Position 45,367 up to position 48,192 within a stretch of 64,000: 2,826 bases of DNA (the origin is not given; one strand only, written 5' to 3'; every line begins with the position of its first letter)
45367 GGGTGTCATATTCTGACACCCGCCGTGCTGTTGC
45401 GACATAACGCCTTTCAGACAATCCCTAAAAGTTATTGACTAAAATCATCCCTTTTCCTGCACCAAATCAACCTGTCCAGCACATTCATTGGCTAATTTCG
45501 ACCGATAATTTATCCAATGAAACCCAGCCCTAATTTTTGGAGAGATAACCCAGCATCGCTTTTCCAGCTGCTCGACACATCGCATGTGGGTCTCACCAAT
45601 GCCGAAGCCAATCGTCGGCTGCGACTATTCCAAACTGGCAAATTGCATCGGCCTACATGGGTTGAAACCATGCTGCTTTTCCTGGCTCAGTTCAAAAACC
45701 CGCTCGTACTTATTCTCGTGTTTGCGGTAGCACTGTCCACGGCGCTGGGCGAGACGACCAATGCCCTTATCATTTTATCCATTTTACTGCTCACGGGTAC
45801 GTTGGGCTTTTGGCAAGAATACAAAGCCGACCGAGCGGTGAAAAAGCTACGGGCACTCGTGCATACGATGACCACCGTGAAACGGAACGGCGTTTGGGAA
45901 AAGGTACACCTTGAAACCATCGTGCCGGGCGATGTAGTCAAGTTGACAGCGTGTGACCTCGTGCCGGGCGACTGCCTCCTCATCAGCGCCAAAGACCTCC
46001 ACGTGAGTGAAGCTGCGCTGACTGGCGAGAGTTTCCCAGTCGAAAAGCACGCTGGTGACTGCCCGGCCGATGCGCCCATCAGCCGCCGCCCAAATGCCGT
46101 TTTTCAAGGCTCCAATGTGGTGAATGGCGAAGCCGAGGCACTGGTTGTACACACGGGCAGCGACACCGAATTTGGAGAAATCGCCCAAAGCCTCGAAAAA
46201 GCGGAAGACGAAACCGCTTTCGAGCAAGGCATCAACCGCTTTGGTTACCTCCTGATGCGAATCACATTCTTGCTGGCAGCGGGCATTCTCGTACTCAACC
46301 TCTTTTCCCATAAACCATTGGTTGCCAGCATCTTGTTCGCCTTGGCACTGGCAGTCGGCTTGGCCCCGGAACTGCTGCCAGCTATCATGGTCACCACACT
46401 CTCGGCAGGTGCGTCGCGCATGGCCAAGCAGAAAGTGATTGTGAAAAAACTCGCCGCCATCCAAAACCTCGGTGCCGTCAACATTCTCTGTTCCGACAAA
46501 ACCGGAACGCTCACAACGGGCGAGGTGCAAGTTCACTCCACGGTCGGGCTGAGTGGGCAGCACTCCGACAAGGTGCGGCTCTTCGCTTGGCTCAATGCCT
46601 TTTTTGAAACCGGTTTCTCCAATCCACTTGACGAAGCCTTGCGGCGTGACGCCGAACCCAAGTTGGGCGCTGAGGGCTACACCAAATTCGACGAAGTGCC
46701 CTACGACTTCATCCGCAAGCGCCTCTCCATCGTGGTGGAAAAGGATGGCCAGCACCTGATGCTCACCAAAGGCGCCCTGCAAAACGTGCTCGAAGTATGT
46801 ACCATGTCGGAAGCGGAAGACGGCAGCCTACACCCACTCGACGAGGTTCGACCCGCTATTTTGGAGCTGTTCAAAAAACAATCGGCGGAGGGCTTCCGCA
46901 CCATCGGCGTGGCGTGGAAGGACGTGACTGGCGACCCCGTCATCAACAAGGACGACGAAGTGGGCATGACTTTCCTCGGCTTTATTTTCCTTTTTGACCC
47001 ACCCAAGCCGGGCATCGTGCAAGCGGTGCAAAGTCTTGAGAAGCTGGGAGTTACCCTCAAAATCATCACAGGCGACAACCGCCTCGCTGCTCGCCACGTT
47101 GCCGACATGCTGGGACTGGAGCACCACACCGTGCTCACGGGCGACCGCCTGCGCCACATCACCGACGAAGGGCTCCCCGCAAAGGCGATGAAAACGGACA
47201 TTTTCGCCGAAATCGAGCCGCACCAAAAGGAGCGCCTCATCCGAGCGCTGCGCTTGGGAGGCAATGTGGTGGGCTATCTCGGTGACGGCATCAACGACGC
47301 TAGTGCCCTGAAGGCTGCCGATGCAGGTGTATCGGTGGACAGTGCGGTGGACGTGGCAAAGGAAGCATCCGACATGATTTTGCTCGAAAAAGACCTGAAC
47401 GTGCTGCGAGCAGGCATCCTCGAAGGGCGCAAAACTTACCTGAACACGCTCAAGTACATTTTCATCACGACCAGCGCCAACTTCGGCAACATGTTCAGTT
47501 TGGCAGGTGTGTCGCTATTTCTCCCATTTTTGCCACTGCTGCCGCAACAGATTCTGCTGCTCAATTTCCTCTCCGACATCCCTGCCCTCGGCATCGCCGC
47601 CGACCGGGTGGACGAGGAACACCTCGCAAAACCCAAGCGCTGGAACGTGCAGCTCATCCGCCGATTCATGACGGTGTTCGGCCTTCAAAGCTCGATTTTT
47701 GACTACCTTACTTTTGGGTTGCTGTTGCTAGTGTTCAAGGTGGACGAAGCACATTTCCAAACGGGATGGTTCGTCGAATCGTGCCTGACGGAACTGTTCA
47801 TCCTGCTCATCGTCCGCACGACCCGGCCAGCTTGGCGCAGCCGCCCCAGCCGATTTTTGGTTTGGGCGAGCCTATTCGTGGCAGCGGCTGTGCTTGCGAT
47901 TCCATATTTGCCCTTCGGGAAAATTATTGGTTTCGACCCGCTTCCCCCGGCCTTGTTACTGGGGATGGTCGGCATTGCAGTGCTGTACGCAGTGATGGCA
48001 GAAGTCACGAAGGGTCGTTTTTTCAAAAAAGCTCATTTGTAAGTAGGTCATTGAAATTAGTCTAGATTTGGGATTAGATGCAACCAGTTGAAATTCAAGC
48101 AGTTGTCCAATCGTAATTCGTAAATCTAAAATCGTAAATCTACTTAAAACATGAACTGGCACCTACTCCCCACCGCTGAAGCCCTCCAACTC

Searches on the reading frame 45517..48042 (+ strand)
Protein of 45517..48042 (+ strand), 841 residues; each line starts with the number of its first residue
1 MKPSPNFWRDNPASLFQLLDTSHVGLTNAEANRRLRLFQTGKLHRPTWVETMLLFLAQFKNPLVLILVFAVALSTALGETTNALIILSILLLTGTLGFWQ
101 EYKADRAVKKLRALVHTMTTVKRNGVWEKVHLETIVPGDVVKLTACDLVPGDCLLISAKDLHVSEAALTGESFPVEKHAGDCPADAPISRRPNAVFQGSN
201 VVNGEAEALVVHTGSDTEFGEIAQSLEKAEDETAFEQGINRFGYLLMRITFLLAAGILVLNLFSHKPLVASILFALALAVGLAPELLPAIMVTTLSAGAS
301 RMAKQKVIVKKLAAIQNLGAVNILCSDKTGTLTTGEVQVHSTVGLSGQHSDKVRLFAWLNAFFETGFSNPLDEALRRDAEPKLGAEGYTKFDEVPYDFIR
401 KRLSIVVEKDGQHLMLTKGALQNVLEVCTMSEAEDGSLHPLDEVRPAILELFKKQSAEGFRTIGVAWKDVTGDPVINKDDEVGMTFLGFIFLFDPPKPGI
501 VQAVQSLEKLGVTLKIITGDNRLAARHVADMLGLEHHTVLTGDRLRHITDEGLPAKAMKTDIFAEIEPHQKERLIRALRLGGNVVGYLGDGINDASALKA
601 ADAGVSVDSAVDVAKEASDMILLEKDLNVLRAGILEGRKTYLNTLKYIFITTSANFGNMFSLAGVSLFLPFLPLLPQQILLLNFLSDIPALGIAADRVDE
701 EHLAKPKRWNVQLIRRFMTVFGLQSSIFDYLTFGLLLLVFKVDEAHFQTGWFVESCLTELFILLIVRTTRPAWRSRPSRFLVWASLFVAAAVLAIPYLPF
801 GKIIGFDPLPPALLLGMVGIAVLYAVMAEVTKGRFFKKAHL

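Call 77: search_protein_families(library=pfam, proteins=[window:45517-48042:+], max_evalue=0.00001)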
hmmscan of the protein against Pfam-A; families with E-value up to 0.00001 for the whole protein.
window:45517-48042:+ (841 aa): 4 families
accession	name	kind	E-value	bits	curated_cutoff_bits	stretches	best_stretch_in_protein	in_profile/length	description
PF00122.25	E1-E2_ATPase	-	6.8e-46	156.5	28.1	1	115-305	3-181/181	E1-E2 ATPase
PF00689.26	Cation_ATPase_C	-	2.2e-24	86.6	27.3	1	671-832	1-173/175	Cation transporting ATPase, C-terminus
PF00702.32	Hydrolase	-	1.9e-18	68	26.4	1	323-602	3-191/191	haloacid dehalogenase-like hydrolase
PF00690.31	Cation_ATPase_N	-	2.9e-07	30.5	20.4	1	12-74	6-69/69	Cation transporter/ATPase, N-terminus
